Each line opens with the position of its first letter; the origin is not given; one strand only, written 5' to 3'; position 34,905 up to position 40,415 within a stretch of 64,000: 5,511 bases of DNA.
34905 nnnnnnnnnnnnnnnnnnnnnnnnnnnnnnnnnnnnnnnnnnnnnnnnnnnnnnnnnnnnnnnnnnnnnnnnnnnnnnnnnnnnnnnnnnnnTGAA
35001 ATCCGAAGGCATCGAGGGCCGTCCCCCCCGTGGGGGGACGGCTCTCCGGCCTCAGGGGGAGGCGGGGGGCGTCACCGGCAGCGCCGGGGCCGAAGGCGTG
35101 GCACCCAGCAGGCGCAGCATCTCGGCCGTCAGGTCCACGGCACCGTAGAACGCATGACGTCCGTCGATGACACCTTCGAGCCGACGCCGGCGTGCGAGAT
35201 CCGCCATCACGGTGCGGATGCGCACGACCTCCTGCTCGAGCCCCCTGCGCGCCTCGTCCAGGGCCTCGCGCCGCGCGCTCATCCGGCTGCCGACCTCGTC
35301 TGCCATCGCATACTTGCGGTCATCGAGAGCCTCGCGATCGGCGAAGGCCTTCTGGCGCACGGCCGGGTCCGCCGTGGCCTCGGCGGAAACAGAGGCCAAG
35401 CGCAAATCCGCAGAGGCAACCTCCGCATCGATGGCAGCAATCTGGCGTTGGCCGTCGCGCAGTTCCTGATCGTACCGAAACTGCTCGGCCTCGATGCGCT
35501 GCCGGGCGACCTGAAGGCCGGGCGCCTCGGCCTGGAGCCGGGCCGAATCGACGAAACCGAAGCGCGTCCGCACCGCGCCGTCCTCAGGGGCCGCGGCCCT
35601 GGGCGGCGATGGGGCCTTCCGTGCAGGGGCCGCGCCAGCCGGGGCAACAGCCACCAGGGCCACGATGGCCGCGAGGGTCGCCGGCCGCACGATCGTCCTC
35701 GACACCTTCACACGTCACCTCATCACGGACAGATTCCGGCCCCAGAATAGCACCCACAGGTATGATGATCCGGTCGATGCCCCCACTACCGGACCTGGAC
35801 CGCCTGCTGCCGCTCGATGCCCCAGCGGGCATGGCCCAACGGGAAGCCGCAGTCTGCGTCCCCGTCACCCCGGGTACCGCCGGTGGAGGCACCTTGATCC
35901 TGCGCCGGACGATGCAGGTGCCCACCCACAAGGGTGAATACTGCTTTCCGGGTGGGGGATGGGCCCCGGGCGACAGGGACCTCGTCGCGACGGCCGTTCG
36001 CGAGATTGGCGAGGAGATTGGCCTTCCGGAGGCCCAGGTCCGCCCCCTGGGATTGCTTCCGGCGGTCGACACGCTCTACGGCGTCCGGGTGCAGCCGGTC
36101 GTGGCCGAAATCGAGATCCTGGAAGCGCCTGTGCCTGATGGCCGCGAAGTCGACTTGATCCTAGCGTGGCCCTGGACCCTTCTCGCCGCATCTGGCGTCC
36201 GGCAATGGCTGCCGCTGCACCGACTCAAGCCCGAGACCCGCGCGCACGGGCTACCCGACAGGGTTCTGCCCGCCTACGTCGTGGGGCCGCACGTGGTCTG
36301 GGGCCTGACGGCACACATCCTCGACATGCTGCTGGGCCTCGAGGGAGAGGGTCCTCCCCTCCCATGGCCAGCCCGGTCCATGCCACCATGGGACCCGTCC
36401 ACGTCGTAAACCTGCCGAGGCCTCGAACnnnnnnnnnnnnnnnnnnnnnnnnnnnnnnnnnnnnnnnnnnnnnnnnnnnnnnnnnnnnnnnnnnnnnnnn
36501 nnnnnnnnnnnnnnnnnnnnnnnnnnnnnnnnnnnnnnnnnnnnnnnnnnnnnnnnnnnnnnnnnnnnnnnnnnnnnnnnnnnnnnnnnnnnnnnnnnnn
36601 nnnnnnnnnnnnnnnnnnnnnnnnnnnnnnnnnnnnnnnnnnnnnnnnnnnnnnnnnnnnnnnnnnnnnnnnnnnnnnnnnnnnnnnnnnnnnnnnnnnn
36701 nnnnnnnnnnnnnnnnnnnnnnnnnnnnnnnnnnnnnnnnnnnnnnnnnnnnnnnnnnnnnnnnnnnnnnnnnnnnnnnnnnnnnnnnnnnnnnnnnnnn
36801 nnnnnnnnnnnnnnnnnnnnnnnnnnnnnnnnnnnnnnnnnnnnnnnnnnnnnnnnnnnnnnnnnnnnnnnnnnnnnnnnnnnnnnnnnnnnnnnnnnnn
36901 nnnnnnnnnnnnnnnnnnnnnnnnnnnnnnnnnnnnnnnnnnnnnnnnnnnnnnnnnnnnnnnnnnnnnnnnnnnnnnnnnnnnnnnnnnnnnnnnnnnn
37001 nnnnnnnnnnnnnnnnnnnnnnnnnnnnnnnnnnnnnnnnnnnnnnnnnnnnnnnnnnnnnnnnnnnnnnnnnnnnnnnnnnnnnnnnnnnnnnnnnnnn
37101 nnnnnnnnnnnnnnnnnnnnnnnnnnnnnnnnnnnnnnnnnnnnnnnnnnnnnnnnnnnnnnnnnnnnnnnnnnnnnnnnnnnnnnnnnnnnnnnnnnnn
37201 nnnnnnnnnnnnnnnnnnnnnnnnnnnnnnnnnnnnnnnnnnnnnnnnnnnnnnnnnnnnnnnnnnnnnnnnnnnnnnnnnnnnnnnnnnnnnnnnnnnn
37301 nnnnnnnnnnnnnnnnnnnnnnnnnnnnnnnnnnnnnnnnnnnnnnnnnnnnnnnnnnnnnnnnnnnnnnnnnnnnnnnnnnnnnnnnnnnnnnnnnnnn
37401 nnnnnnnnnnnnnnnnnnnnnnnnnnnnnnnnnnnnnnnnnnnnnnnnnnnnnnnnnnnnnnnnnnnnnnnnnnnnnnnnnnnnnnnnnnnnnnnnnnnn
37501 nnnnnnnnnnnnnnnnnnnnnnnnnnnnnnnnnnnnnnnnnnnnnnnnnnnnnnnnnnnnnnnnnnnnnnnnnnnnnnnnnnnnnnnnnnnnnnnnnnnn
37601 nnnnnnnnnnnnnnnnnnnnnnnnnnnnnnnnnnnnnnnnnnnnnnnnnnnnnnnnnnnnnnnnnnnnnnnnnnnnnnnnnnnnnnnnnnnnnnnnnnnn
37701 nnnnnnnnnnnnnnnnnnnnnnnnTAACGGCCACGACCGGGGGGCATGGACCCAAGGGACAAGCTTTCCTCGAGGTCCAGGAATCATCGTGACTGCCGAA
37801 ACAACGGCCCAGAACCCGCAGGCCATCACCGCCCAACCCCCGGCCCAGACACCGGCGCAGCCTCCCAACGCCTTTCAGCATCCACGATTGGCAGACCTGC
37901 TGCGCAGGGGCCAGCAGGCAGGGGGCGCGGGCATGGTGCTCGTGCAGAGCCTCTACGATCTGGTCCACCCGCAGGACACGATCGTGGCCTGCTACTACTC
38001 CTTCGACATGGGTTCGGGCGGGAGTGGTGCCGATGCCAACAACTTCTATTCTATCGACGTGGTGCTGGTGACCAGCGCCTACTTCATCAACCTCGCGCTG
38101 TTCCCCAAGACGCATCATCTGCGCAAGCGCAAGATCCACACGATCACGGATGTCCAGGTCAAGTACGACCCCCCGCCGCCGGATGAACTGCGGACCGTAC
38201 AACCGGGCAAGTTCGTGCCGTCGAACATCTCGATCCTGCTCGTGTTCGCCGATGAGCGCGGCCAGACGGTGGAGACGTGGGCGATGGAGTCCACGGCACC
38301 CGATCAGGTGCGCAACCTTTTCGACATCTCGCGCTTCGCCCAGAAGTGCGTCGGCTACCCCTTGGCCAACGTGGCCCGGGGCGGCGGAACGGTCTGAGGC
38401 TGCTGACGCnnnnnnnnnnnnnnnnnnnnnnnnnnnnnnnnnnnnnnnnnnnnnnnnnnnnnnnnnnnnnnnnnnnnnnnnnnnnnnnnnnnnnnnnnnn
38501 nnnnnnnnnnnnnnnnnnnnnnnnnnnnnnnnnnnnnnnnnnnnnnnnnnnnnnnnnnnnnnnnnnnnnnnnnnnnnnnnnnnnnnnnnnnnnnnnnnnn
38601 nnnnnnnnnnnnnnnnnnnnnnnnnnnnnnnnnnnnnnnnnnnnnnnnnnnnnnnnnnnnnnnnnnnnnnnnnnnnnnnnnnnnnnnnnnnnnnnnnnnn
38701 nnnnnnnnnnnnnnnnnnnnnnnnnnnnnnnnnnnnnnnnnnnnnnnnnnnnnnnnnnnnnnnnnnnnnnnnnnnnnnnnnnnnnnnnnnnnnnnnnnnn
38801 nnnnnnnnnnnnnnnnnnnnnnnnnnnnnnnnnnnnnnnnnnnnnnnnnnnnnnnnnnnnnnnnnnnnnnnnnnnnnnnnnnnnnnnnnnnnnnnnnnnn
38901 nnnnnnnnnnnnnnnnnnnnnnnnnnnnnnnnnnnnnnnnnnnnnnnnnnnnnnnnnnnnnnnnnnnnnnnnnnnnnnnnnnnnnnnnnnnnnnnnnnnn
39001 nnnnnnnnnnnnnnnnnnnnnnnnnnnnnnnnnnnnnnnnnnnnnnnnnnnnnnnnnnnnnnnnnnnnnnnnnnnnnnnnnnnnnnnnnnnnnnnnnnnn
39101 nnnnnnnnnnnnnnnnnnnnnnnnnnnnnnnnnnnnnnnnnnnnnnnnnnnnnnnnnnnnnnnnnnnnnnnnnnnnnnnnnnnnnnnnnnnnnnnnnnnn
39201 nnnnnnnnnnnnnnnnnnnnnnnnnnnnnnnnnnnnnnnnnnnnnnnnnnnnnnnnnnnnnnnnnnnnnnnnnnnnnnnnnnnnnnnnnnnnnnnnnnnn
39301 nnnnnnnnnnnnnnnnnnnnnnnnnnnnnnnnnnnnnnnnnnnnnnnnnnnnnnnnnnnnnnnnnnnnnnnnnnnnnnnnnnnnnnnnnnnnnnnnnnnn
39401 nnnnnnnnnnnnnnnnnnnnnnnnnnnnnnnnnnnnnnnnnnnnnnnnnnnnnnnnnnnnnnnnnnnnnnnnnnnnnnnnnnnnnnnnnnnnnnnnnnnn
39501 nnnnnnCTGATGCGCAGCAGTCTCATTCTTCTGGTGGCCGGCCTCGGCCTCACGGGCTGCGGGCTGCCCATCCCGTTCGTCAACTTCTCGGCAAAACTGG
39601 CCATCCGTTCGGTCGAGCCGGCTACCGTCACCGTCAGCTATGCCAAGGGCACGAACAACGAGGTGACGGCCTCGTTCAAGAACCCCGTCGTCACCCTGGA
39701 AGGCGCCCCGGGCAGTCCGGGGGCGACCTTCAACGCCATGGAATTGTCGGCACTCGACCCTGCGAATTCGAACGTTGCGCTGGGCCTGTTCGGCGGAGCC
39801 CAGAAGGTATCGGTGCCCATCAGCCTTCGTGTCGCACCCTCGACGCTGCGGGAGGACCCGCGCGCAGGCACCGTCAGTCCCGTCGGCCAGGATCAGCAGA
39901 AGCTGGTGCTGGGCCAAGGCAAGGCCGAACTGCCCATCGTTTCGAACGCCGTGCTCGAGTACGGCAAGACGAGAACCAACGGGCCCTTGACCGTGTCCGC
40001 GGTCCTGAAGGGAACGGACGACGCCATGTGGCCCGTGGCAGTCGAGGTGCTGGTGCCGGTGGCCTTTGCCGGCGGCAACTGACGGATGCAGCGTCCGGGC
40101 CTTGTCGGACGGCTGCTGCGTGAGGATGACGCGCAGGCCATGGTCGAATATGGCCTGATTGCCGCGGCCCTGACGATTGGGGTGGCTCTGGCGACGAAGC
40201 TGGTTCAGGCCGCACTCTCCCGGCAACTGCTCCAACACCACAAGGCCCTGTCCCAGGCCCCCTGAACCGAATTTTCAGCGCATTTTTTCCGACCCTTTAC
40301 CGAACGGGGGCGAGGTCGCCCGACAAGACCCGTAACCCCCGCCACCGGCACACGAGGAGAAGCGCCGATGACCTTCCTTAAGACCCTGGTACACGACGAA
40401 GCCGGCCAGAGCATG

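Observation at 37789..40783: PilT-family retraction-type ATPase in an apparent operon with Flp (Tad-type) pilins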

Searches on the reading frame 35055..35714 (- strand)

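Call 7: search_protein_families(library=pfam, proteins=[window:35055-35714:-], max_evalue=0.001)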
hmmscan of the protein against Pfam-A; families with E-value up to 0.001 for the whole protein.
window:35055-35714:- (220 aa): 1 family
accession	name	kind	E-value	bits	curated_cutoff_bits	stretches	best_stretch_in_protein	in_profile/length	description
PF03938.19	OmpH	-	3.4e-07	31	32.4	1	51-202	1-140/141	Outer membrane protein (OmpH-like)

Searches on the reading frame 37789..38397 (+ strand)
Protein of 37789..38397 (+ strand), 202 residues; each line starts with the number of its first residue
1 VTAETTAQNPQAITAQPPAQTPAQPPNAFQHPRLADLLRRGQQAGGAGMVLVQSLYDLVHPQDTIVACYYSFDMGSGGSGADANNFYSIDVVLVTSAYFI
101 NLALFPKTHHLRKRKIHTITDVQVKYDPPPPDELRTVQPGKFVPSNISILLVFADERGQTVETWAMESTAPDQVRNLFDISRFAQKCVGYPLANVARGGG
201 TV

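Call 3: search_protein_families(library=pfam, proteins=[window:37789-38397:+], max_evalue=0.01)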
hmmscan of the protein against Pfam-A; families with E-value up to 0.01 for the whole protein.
window:37789-38397:+ (202 aa): 0 families

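Call 11: search_protein_families(library=ncbifam, proteins=[window:37789-38397:+], max_evalue=0.01)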
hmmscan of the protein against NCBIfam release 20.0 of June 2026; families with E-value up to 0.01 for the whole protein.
window:37789-38397:+ (202 aa): 0 families

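Call 47: search_solved_structures(query=A1, max_evalue=10)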
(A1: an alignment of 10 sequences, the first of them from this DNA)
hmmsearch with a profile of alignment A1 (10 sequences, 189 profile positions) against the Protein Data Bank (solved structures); distinct sequences matched with E-value up to 10: 10.
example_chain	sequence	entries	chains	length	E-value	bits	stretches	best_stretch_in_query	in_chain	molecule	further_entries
5var_A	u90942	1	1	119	0.88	12.4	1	59-91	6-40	Lysine-specific demethylase 4A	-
2qqr_A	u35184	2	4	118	0.92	12.3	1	59-91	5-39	JmjC domain-containing histone demethylation protein 3A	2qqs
7p82_A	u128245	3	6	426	0.99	12.2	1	30-110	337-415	S-adenosylmethionine synthase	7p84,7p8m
5d6w_A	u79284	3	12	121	1.1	12.1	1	59-91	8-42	Lysine-specific demethylase 4A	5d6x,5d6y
7d4a_A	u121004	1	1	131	1.1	12.1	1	59-91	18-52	Lysine-specific demethylase 4A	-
5myj_AP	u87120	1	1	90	1.2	11.9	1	125-174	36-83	30S ribosomal protein S16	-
2xdp_A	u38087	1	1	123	1.3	11.9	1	63-91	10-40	LYSINE-SPECIFIC DEMETHYLASE 4C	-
2gf7_A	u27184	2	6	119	1.3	11.8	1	60-91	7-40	Jumonji domain-containing protein 2A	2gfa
9gii_A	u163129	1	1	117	1.4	11.7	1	60-91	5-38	Lysine-specific demethylase 4A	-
9gp4_A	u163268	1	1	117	1.6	11.5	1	60-91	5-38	Lysine-specific demethylase 4A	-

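Call 49: search_protein_families(library=pfam, alignment_id=A1, max_evalue=1)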
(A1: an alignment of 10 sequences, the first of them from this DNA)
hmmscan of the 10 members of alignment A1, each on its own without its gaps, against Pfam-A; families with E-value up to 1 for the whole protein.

A. member 1, seq(202 aa): 0 families

B. families by the number of members that match (of 10 scanned): 2 families
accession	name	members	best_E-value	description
PF19698.5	DUF6197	1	0.053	Family of unknown function (DUF6197)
PF20338.3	DUF6633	1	0.14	Family of unknown function (DUF6633)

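Call 56: predict_structure(protein=window:37789-38394:+)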
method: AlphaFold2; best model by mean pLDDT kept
length: 202 residues; sequences in the alignment: 1
mean_pLDDT: 40.8   pTM: 0.29
mean pLDDT of the five models: 40.8, 36.7, 33.9, 33.6, 31.0
residues with pLDDT >= 90: 0; 70-90: 0; 50-70: 15; < 50: 187
segments of 3 or more residues with pLDDT < 50: 1-34, 36-63, 69-130, 133-149, 154-159, 161-181, 185-202
pLDDT, mean of each block of 10 residues (from residue 1): 42 41 37 47 41 42 49 35 37 43 36 29 41 40 46 48 46 44 47 28 25
secondary structure, 60 per line:
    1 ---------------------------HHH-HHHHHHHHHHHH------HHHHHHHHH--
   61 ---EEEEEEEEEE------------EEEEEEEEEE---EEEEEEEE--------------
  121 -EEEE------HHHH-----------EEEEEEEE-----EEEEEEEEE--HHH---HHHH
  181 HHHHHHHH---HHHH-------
elements in order: H32-43 H50-58 E64-73 E86-95 E99-106 E122-125 H132-135 E147-154 E160-168 H177-188 H192-195
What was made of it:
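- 37789..38397 (+): hyp: a 202-aa lineage-restricted protein always encoded immediately upstream of the PilT2-clade ATPase in Sericytochromatia. It is a candidate partner or regulator. The AF2 model is unusable (pLDDT 41; call 56).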

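Call 78: search_protein_representatives(protein=window:37789-38394:+)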
Query: 202 residues. Proteins with E-value up to 0.001 (for the whole library): 16; up to 1e-10: 9; up to 1e-30: 2. The best 16 are listed.
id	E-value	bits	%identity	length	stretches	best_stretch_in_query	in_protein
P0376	9.8e-70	250.5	62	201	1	15-196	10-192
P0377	8.6e-40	152.7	41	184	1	20-196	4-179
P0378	1.1e-23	100.2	45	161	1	28-138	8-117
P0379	1.3e-21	93.4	31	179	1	28-194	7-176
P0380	6.7e-19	84.6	31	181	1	29-195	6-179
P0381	4.7e-15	72.0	25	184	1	29-195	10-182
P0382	1.5e-14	70.3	28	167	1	30-172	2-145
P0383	1.6e-12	63.8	26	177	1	30-192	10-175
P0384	2.7e-12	63.0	22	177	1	27-197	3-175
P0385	7.8e-09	51.7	23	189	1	29-194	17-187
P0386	5.7e-08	48.9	50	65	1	23-72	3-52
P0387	2.8e-07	46.6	22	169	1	30-194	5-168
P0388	4.4e-07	46.0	36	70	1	130-198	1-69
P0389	3.5e-06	43.1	39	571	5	126-170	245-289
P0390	4.5e-05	39.5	20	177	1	36-194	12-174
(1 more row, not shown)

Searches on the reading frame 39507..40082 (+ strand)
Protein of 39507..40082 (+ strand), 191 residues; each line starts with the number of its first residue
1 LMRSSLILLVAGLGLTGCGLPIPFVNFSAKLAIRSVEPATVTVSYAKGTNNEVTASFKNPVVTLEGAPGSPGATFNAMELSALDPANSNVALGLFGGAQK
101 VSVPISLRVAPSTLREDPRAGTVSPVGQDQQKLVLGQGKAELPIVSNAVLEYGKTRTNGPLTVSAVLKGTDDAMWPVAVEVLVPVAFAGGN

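Call 3: search_protein_families(library=pfam, proteins=[window:39507-40082:+], max_evalue=0.01)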
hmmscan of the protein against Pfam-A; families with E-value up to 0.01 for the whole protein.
window:39507-40082:+ (191 aa): 0 families

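Call 11: search_protein_families(library=ncbifam, proteins=[window:39507-40082:+], max_evalue=0.01)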
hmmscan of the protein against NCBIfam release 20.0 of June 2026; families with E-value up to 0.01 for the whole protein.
window:39507-40082:+ (191 aa): 0 families

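Call 48: search_solved_structures(query=A2, max_evalue=10)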
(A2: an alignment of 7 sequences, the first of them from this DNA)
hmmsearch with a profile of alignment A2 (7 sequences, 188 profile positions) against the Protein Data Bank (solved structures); distinct sequences matched with E-value up to 10: 0.

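Call 50: search_protein_families(library=pfam, alignment_id=A2, max_evalue=1)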
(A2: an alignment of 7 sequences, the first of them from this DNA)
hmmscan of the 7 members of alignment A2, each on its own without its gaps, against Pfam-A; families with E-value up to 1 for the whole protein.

A. member 1, seq(190 aa): 0 families

B. families by the number of members that match (of 7 scanned): 4 families
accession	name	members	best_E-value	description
PF13620.12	CarboxypepD_reg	1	0.056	Carboxypeptidase regulatory-like domain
PF00041.27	fn3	1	0.075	Fibronectin type III domain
PF09864.15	MliC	1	0.17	Membrane-bound lysozyme-inhibitor of c-type lysozyme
PF06474.18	LPAM_MltD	1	0.33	MltD lipid attachment motif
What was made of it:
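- Tried and rejected: Searches against PDB sequences and Pfam found nothing (calls 47-50).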

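Call 57: predict_structure(protein=window:39510-40079:+)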
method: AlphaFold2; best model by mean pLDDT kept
length: 190 residues; sequences in the alignment: 1
mean_pLDDT: 33.4   pTM: 0.22
mean pLDDT of the five models: 33.4, 32.6, 29.0, 28.5, 28.2
residues with pLDDT >= 90: 0; 70-90: 0; 50-70: 5; < 50: 185
segments of 3 or more residues with pLDDT < 50: 7-190
pLDDT, mean of each block of 10 residues (from residue 1): 49 36 30 34 34 39 37 38 33 33 34 35 27 25 23 26 37 36 30
secondary structure, 60 per line:
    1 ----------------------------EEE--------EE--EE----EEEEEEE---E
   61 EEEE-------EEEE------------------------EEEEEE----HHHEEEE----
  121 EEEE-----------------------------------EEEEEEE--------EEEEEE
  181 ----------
elements in order: E29-31 E50-56 E60-64 E72-75 E100-105 E113-116 E121-124 E160-166 E175-180
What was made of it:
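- Tried and rejected: The single-sequence models had pLDDT 41 and 33 and were not used for fold search (calls 56, 57).
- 39510..40082 (+): Lipoprotein (190 aa, lipobox LTGC), the first gene of the tad locus in this lineage. Function unknown. No family or structure match (calls 3, 11, 48, 50, 57).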

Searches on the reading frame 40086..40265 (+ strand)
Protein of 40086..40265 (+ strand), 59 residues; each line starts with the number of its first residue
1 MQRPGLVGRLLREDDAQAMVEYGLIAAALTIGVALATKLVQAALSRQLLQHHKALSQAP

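Call 3: search_protein_families(library=pfam, proteins=[window:40086-40265:+], max_evalue=0.01)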
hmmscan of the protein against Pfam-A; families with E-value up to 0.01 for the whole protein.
window:40086-40265:+ (59 aa): 1 family
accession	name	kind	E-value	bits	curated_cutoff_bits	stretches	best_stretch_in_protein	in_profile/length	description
PF04964.19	Flp_Fap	-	0.0007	19.8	32.2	1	17-45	8-36/46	Flp/Fap pilin component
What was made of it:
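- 40086..40265 (+): flpA (flp1): an Flp-type prepilin of a distinct subfamily. It has Ala or Gly at position -1 and a conserved basic C-terminal tail (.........). PF04964 scores 19.8 bits, below the cut-off (call 3).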

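Call 11: search_protein_families(library=ncbifam, proteins=[window:40086-40265:+], max_evalue=0.01)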
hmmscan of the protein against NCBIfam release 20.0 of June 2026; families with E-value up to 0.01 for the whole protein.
window:40086-40265:+ (59 aa): 0 families
